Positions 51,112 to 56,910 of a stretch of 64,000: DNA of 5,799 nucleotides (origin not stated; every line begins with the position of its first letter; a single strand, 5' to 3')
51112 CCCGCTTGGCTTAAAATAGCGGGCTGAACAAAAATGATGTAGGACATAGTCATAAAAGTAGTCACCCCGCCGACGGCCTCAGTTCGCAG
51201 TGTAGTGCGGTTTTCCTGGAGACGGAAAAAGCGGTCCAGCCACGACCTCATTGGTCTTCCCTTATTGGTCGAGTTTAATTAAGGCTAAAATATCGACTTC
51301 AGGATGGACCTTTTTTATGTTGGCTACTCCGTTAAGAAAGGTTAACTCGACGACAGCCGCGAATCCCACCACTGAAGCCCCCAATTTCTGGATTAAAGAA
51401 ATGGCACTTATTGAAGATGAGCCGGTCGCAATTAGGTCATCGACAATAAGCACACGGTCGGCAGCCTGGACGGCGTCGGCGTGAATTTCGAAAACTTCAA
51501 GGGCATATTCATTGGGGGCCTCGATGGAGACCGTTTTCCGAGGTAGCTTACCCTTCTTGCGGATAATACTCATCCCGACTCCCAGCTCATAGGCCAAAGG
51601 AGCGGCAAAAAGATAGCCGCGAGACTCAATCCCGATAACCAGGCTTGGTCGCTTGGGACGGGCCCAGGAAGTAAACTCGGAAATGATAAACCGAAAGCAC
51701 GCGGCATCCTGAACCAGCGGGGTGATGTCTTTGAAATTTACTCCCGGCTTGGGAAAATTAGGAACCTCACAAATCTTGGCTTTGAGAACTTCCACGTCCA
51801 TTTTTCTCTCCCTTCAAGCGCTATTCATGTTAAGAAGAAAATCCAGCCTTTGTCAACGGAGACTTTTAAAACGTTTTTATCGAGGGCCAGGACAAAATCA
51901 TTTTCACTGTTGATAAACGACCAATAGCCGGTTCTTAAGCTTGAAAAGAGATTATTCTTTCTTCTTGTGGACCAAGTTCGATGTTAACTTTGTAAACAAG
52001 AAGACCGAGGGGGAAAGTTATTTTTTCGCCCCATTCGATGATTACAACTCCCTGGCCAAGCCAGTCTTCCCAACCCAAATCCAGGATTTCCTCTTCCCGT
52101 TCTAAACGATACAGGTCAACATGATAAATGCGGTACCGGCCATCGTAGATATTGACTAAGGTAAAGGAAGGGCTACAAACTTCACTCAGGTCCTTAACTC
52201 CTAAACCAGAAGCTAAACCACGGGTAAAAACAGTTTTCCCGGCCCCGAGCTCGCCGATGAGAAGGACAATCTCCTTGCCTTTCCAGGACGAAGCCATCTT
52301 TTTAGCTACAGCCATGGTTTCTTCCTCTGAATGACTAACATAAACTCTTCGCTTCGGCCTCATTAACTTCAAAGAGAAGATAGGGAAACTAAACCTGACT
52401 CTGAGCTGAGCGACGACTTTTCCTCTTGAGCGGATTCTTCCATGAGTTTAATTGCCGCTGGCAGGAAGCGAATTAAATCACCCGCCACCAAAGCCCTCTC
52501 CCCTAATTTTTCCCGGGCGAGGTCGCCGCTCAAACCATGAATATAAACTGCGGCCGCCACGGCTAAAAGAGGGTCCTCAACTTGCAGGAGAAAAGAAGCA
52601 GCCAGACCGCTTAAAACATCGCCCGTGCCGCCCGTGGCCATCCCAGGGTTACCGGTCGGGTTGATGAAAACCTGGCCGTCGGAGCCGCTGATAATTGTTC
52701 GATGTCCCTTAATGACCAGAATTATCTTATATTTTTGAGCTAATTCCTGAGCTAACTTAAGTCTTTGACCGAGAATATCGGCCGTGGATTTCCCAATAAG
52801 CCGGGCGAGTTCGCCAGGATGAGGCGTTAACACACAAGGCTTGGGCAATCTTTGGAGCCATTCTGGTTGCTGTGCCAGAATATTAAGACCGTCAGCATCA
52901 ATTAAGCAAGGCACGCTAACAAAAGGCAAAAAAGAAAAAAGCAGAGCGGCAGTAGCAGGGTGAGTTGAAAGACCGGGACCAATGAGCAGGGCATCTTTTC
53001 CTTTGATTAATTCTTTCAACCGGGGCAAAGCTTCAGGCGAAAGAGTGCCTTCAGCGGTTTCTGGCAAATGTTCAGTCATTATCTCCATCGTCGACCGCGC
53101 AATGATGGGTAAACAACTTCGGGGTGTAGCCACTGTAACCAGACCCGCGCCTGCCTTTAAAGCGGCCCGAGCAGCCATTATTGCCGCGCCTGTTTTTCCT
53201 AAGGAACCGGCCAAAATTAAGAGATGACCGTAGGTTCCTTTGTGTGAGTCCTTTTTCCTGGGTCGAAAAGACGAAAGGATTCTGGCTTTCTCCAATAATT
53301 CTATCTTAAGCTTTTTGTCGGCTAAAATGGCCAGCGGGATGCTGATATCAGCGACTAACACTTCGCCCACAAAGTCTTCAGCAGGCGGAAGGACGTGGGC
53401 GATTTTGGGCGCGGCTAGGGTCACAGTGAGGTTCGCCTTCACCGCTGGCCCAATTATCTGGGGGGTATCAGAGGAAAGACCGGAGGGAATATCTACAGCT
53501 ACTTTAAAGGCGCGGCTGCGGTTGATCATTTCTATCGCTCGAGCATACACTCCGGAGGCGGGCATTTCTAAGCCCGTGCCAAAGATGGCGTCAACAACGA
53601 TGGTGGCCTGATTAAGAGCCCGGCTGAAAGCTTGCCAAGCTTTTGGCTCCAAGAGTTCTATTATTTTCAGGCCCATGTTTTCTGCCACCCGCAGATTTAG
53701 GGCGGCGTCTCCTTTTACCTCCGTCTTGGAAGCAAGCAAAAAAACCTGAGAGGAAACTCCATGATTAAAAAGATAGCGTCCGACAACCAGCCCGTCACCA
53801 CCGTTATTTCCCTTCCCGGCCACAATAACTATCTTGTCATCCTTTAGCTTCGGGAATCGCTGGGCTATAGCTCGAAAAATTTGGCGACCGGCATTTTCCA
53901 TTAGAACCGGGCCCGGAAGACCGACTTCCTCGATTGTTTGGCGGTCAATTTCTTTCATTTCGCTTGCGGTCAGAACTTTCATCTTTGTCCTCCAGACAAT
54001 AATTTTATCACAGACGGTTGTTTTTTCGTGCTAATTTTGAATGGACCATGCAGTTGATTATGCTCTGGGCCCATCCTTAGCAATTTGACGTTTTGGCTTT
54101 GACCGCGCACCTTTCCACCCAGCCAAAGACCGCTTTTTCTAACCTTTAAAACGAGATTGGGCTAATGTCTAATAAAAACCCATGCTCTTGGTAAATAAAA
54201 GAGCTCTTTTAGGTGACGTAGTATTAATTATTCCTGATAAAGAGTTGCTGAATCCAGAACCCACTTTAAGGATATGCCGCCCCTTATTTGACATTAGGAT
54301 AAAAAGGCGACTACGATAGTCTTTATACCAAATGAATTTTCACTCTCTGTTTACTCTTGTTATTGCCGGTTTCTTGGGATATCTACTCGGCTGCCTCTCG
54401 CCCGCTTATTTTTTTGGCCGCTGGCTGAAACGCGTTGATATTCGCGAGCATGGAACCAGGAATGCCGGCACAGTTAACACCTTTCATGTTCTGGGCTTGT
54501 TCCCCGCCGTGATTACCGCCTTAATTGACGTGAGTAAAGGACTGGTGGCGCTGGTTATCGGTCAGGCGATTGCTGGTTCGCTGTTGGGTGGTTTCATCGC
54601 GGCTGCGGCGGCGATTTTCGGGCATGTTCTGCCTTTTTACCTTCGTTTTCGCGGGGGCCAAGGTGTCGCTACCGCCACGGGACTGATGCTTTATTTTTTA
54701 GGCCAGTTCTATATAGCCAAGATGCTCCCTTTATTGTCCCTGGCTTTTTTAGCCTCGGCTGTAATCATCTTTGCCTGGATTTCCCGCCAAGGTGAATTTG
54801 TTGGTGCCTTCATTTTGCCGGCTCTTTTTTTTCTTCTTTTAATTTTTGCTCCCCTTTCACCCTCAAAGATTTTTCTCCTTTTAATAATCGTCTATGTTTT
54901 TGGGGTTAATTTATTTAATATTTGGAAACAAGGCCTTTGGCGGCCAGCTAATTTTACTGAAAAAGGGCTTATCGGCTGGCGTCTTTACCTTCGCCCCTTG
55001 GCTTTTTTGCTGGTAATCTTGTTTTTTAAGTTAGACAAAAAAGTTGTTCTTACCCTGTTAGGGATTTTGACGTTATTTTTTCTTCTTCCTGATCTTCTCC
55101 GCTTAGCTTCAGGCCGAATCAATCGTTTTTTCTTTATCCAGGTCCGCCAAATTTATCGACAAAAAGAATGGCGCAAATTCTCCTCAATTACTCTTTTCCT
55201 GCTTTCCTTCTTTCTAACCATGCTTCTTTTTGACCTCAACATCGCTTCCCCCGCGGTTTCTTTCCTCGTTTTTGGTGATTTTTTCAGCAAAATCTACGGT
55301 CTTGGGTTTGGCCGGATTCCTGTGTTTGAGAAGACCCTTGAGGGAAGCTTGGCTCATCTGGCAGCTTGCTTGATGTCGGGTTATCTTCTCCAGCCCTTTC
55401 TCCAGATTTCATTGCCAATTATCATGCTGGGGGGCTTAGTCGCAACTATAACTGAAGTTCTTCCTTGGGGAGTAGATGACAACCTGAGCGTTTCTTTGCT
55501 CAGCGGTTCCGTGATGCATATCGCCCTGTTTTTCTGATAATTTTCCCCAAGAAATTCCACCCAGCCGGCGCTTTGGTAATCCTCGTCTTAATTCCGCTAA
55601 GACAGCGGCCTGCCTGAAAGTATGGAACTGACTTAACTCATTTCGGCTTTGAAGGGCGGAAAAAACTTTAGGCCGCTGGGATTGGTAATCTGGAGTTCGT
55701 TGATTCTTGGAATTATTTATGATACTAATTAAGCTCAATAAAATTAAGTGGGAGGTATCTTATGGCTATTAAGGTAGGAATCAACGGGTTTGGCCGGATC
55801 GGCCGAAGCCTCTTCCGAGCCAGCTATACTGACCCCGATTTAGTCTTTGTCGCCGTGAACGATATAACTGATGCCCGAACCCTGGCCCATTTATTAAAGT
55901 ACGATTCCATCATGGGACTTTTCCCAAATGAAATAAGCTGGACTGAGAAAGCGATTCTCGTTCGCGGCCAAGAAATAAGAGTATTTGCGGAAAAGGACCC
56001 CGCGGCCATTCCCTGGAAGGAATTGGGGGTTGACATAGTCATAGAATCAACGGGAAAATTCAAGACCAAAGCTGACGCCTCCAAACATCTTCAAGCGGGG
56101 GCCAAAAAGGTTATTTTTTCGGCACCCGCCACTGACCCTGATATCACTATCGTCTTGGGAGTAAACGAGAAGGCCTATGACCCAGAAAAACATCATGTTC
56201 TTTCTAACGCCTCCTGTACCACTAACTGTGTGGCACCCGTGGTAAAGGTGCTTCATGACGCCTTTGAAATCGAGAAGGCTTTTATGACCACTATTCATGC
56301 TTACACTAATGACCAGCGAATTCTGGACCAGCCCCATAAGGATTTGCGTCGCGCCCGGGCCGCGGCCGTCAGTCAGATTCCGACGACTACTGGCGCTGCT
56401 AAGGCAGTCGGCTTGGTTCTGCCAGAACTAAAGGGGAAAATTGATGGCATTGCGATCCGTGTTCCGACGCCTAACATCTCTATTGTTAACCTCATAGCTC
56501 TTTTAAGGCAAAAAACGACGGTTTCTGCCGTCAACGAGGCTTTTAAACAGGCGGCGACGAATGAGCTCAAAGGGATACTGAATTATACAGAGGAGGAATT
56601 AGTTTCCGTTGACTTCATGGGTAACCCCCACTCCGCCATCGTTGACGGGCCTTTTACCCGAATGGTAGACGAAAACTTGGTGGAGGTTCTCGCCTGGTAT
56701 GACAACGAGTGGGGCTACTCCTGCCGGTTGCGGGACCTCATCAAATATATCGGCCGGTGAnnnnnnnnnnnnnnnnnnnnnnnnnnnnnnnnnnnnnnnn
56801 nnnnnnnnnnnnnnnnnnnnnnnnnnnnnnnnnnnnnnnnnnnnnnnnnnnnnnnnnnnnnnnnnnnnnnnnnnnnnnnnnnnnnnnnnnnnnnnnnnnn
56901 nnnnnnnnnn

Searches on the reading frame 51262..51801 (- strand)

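Call 51: search_protein_families(library=pfam, proteins=[window:51262-51801:-], max_evalue=0.00001)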
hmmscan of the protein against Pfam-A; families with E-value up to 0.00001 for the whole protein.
window:51262-51801:- (179 aa): 2 families
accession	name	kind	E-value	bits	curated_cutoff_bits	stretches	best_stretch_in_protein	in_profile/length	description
PF00156.33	Pribosyltran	-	2.7e-15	56.5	26.3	1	51-151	29-124/158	Phosphoribosyl transferase domain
PF14681.12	UPRTase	-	1.1e-06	28.8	27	1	113-173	119-179/206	Uracil phosphoribosyltransferase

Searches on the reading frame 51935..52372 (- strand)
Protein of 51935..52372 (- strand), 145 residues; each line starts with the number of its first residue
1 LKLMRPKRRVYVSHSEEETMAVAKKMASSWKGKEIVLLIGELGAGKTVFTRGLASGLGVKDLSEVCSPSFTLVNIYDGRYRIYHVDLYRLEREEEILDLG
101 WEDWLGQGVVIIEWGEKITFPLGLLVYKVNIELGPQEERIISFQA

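Call 51: search_protein_families(library=pfam, proteins=[window:51935-52372:-], max_evalue=0.00001)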
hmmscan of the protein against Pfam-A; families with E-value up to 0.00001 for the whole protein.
window:51935-52372:- (145 aa): 1 family
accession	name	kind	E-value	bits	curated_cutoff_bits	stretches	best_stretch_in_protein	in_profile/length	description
PF02367.23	TsaE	-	4.1e-36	124.2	26.6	1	14-132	2-117/128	Threonylcarbamoyl adenosine biosynthesis protein TsaE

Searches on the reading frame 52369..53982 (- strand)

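Call 23: search_protein_families(library=pfam, proteins=[window:52369-53982:-], max_evalue=0.00001)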
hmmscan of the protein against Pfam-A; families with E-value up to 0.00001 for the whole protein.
window:52369-53982:- (537 aa): 2 families
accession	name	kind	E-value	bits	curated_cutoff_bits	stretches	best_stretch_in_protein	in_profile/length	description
PF01256.23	Carb_kinase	-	8.1e-59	199.5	27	1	254-505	1-238/242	NAD(P)H-hydrate dehydratase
PF03853.21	YjeF_N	-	3.1e-50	170.9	24.9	1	26-194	3-168/169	YjeF-related protein N-terminus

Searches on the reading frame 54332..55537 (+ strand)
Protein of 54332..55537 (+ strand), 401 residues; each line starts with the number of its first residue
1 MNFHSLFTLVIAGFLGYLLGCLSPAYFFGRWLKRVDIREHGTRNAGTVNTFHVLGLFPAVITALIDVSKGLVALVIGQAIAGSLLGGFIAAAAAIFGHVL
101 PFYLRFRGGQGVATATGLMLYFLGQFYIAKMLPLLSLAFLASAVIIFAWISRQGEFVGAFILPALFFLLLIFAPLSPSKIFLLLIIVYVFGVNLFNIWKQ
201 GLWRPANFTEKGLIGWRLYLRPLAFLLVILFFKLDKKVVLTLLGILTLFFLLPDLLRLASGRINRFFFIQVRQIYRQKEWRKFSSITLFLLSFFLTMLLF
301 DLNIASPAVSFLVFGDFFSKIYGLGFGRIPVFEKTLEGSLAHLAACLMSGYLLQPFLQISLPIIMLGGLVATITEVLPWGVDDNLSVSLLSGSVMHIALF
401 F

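Call 23: search_protein_families(library=pfam, proteins=[window:54332-55537:+], max_evalue=0.00001)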
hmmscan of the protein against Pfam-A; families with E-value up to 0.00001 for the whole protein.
window:54332-55537:+ (401 aa): 1 family
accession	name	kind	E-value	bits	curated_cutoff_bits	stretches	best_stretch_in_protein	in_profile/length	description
PF02660.20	G3P_acyltransf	-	3e-31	109.2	24.1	1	15-190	1-154/164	Glycerol-3-phosphate acyltransferase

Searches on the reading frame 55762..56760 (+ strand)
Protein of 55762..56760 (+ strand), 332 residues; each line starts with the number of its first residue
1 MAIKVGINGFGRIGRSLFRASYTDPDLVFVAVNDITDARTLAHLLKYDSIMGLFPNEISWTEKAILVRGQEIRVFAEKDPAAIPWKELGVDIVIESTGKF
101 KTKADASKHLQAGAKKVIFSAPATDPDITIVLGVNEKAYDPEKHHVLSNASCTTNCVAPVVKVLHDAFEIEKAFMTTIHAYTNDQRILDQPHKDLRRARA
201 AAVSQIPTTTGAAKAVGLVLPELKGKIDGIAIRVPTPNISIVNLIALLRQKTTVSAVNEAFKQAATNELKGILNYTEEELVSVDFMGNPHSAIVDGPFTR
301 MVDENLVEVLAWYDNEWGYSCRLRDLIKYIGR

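Call 23: search_protein_families(library=pfam, proteins=[window:55762-56760:+], max_evalue=0.00001)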
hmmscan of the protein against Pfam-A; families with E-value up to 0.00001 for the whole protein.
window:55762-56760:+ (332 aa): 2 families
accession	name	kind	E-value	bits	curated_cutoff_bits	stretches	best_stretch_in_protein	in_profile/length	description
PF02800.25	Gp_dh_C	-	3.9e-65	218.7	24.4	1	157-313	1-158/158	Glyceraldehyde 3-phosphate dehydrogenase, C-terminal domain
PF00044.30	Gp_dh_N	-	5.4e-40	136.2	31.7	1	3-103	1-101/101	Glyceraldehyde 3-phosphate dehydrogenase, NAD binding domain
